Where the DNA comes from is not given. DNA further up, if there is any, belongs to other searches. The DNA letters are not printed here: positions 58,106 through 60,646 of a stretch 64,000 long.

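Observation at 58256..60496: Minus-strand 746-aa protein combining zinc ribbon, GIY-YIG nuclease, FN3-like repeats and two S1 domains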

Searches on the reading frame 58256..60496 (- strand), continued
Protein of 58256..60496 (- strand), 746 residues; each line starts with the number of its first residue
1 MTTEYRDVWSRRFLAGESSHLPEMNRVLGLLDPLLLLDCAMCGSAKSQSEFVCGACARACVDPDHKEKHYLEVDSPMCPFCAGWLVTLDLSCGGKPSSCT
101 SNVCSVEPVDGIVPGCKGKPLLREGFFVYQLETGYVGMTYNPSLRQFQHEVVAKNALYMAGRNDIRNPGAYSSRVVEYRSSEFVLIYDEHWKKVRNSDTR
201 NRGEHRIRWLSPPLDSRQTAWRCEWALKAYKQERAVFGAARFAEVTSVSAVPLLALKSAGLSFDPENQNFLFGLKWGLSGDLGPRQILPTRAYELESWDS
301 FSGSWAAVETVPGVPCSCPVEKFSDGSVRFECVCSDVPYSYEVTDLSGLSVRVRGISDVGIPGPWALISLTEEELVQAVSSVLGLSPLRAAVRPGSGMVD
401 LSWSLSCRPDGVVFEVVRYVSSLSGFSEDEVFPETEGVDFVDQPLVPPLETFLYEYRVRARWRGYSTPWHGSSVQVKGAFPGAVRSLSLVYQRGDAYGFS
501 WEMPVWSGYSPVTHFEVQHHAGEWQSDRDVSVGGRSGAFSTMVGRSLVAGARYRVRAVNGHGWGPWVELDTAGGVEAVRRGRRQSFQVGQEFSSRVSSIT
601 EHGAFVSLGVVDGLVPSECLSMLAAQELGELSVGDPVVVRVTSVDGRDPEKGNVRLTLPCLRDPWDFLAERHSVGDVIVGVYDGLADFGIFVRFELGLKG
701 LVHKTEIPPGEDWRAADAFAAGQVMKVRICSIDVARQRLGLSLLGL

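Call 50: predict_structure(alignment_id=A1)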
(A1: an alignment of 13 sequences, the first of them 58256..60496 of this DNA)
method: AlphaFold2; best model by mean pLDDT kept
length: 746 residues; sequences in the alignment: 13
mean_pLDDT: 72.9   pTM: 0.54
mean pLDDT of the five models: 72.9, 71.7, 69.5, 69.3, 66.5
residues with pLDDT >= 90: 88; 70-90: 382; 50-70: 191; < 50: 85
segments of 3 or more residues with pLDDT < 50: 1-6, 17-20, 107-112, 573-584, 621-631, 645-671, 705-713
pLDDT, mean of each block of 10 residues (from residue 1): 43 52 82 88 85 81 67 66 79 62 51 56 85 92 81 78 79 83 86 91 89 88 91 85 82 82 82 84 77 90 88 70 57 72 77 89 86 81 89 86 87 90 59 86 76 89 88 87 82 67 74 87 80 65 63 86 85 44 49 76 73 67 38 55 47 40 29 54 58 58 48 58 71 58 63
secondary structure, 60 per line:
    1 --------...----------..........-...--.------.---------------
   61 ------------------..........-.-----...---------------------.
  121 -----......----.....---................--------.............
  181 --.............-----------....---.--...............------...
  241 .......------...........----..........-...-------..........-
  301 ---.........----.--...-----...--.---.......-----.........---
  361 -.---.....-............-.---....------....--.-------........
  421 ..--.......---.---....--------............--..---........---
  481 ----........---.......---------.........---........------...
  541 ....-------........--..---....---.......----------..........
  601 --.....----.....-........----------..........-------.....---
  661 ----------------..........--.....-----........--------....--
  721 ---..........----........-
elements in order (helices of 4 or more, strands of 3 or more residues): E9-11 H22-31 H79-88 E126-131 E136-140 H144-159 H168-180 H183-195 E207-210 H217-231 H238-247 E254-264 E269-278 E290-299 E304-312 E320-322 E328-330 E337-343 E349-357 E366-370 H372-383 E389-392 E399-402 E413-422 E425-431 E439-442 E451-462 E470-477 E485-492 E496-502 E512-520 E524-531 E538-544 E552-559 E567-570 H574-580 E591-600 E603-607 E612-616 H618-625 E636-645 E653-657 E677-686 E689-693 E699-703 H715-718 E724-733 E738-745
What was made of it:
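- Checked: The AF2 model shows three beta-sandwich domains at about 253-371, 385-478 and 482-571 (call 50).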

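Call 58: find_encoding_contigs(protein=P0011, flank=8000, max_places=2)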
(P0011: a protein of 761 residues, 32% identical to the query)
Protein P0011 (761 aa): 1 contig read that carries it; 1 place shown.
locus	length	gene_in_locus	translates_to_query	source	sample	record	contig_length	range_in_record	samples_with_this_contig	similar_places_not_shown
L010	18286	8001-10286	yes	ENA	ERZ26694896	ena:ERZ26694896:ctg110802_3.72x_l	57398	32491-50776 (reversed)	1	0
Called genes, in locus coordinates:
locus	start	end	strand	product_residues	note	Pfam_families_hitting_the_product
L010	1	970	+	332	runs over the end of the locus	PF02775:TPP_enzyme_C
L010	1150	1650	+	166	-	-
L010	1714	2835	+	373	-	PF01070:FMN_dh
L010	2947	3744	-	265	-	PF00561:Abhydrolase_1, PF12146:Hydrolase_4, PF12697:Abhydrolase_6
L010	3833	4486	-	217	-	PF03070:TENA_THI-4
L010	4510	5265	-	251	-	PF02585:PIG-L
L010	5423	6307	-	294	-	-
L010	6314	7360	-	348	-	-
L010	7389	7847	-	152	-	PF00583:Acetyltransf_1, PF13508:Acetyltransf_7 (weak)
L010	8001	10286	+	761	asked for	PF00041:fn3 (faint)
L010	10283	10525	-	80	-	-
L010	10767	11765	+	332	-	PF04389:Peptidase_M28, PF01546:Peptidase_M20, PF07687:M20_dimer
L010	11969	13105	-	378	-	PF01612:DNA_pol_A_exo1, PF00570:HRDC (faint)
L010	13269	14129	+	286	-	PF03328:HpcH_HpaI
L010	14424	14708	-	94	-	-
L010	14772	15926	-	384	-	PF00108:Thiolase_N, PF02801:Ketoacyl-synt_C (faint), PF02803:Thiolase_C, PF22691:Thiolase_C_1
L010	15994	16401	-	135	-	PF12172:zf-ChsH2 (weak), PF01796:OB_ChsH2_C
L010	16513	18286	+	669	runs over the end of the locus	-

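Call 62: fold_search(model_id=the predicted structure, library=pdb)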
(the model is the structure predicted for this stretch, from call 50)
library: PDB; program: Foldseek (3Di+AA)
matches with E <= 10: 1695; with E <= 0.001: 617
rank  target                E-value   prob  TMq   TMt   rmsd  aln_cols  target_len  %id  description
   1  7ndg_B                4.0e-12  1.00  0.17  0.34  14.0       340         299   12  Cryo-EM structure of the ternary complex between Netrin-1, Neogenin and Repulsive Guidance Molecule B (released 2021-03-31)
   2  8avb_B                5.5e-12  1.00  0.23  0.27  19.9       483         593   13  Cryo-EM structure for mouse leptin in complex with the mouse LEP-R ectodomain (1:2 mLEP:mLEPR model). (released 2023-04-05)
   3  8dh9_A                6.8e-12  1.00  0.23  0.30  20.7       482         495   14  Leptin-bound leptin receptor complex-D3-D7 (released 2023-04-19)
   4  7mrn_A                1.2e-11  1.00  0.15  0.30  16.6       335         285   15  Mouse CNTN5 APP complex (released 2022-01-05)
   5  6tpw                  1.2e-11  1.00  0.16  0.26  27.2       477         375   14  Crystal structures of FNIII domain one through four of the human leucocyte common antigen-related protein ( LAR) (released 2020-05-13)
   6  8v2b_B                2.3e-11  1.00  0.24  0.29  17.9       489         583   13  Cryo-EM structure of mouse type II OSM receptor complex: model for full extracellular assembly (released 2024-11-20)
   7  7yq5_E                2.7e-11  1.00  0.17  0.17  13.1       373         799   14  human insulin receptor bound with A62 DNA aptamer and insulin (released 2022-11-09)
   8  8x80_A                2.7e-11  1.00  0.23  0.23  20.0       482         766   13  Structure of leptin-LepR trimer with a small gap (released 2024-08-07)
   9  8dh9_B                2.9e-11  1.00  0.21  0.27  21.0       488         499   14  Leptin-bound leptin receptor complex-D3-D7 (released 2023-04-19)
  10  8ave_B                4.4e-11  1.00  0.24  0.29  19.4       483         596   14  Human leptin in complex with the human LEP-R ectodomain fused to a C-terminal trimeric isoleucine GCN4 zipper (2:2 mod (released 2023-04-05)
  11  5e53_D                4.9e-11  1.00  0.14  0.30  16.8       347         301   14  Crystal structure of chicken CNTN1 FN1-FN3 domains (released 2016-08-31)
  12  8d82_A                5.5e-11  1.00  0.24  0.29  18.5       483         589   12  Cryo-EM structure of human IL-6 signaling complex in detergent: model containing full extracellular domains (released 2023-03-29)
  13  5e52                  5.8e-11  1.00  0.13  0.27  18.5       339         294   16  Crystal structure of human CNTN5 FN1-FN3 domains (released 2016-08-31)
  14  8dh8_A                6.1e-11  1.00  0.22  0.23  20.6       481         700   14  Leptin-bound leptin receptor complex-full ECD (released 2023-04-19)
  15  6x3a                  7.2e-11  1.00  0.17  0.31  13.1       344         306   15  Crystal structure of the FN4-FN6 domains of human PTPRD (released 2021-05-26)
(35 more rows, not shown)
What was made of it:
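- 59063..59344 (-): FN3-like domain 2 (aa 385-478). Calls 50, 62.
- On Fibronectin type III (PF00041): Foldseek of the full model against tandem FN3 structures gives E 4e-12 over 320-480 columns (call 62).
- Checked: Foldseek places them on tandem FN3 arrays at E 4e-12 (call 62).
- FN3 x3 (calls 50, 62).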

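Call 64: find_related_loci(query=A1, collection=viral_contigs, flank=10000)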
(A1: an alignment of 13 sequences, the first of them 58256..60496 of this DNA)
Query A1 (746 aa) in viral_contigs; peptide patterns used: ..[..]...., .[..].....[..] (x = any residue, [..] = any of these).
30 stretches matched a pattern, but none encodes a relative of the query by tblastn (E <= 1e-3).
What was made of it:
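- Tried and rejected: IMG/VR holds no relative (call 64).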

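Call 65: find_related_loci(query=A1, collection=metagenome_contigs, flank=10000)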
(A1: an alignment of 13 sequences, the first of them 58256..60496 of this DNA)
Query A1 (746 aa) in metagenome_contigs; peptide patterns used: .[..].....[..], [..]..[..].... (x = any residue, [..] = any of these).
166 stretches matched a pattern, but none encodes a relative of the query by tblastn (E <= 1e-3).
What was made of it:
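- There are no relatives in IMG/VR or JGI metagenome contigs (calls 64, 65).
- Tried and rejected: The JGI metagenome scan found no relative (call 65).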

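Call 66: list_cluster_members(proteins=[P0001, P0005, P0013, P0003, P0002, P0031])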
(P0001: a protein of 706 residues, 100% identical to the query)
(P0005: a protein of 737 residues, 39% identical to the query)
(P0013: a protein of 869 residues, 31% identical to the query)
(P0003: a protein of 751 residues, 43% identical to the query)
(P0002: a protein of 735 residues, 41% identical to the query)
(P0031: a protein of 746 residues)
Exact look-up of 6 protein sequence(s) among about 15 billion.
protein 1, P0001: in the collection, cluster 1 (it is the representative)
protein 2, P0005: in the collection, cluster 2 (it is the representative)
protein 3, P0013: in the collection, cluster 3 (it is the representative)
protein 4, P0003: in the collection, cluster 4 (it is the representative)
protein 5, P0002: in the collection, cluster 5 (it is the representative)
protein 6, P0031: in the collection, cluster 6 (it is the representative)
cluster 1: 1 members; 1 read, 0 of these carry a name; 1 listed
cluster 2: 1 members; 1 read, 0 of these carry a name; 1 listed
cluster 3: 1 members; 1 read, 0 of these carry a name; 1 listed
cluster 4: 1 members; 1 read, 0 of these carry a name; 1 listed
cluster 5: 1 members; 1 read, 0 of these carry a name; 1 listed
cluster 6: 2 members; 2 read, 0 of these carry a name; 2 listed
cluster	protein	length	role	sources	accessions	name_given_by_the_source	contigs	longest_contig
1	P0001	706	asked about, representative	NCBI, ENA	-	-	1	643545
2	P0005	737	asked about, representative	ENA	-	-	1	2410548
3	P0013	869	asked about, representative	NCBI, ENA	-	-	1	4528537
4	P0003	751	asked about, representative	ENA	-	-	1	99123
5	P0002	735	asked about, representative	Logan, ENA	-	-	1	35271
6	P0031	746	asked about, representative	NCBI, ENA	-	-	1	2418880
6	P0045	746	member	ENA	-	-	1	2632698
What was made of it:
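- Tried and rejected: Cluster members carry no names (call 66).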

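Call 67: search_protein_families(library=pfam, proteins=[P0013, P0007, P0016, P0010, P0014], max_evalue=1)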
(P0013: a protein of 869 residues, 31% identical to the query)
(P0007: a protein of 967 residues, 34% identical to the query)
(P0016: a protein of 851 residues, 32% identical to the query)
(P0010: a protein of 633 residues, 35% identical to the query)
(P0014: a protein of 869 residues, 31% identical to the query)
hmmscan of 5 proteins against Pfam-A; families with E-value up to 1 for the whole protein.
P0013 (869 aa): 2 families
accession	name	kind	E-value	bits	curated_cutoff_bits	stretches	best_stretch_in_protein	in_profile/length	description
PF00041.27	fn3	-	8.4e-06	26.3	25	1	480-558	11-82/84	Fibronectin type III domain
PF01541.30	GIY-YIG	-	0.075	13.8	22.6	1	189-244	21-73/78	GIY-YIG catalytic domain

P0007 (967 aa): 5 families
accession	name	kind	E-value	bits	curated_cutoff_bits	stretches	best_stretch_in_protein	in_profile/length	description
PF00575.29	S1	-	4.8e-30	104.2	22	2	828-898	2-73/74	S1 RNA binding domain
PF23459.1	S1_RRP5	-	3.8e-08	34.2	27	2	829-898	2-72/72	RRP5 S1 domain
PF13509.12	S1_2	-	0.11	13.1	21.8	0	830-862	1-34/61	S1 domain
PF21710.3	Spt6_S1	-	0.2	12.4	27.5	0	829-900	15-88/91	Spt6, S1/OB domain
PF00041.27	fn3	-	0.32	11.7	25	0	492-585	12-81/84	Fibronectin type III domain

P0016 (851 aa): 2 families
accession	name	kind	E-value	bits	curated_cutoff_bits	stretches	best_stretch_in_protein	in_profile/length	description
PF00575.29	S1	-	1.3e-06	29.1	22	1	786-842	3-65/74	S1 RNA binding domain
PF23459.1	S1_RRP5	-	0.0011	20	27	1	785-850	1-72/72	RRP5 S1 domain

P0010 (633 aa): 2 families
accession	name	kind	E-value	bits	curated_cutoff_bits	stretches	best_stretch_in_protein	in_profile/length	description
PF00041.27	fn3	-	0.00011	22.7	25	1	442-524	3-79/84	Fibronectin type III domain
PF18912.6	DZR_2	-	0.16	12.3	27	1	32-84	1-56/56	Double zinc ribbon domain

P0014 (869 aa): 0 families
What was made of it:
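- On Fibronectin type III (PF00041): Relatives P0013 and P0010 score 26.3 and 22.7 bits (call 67).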
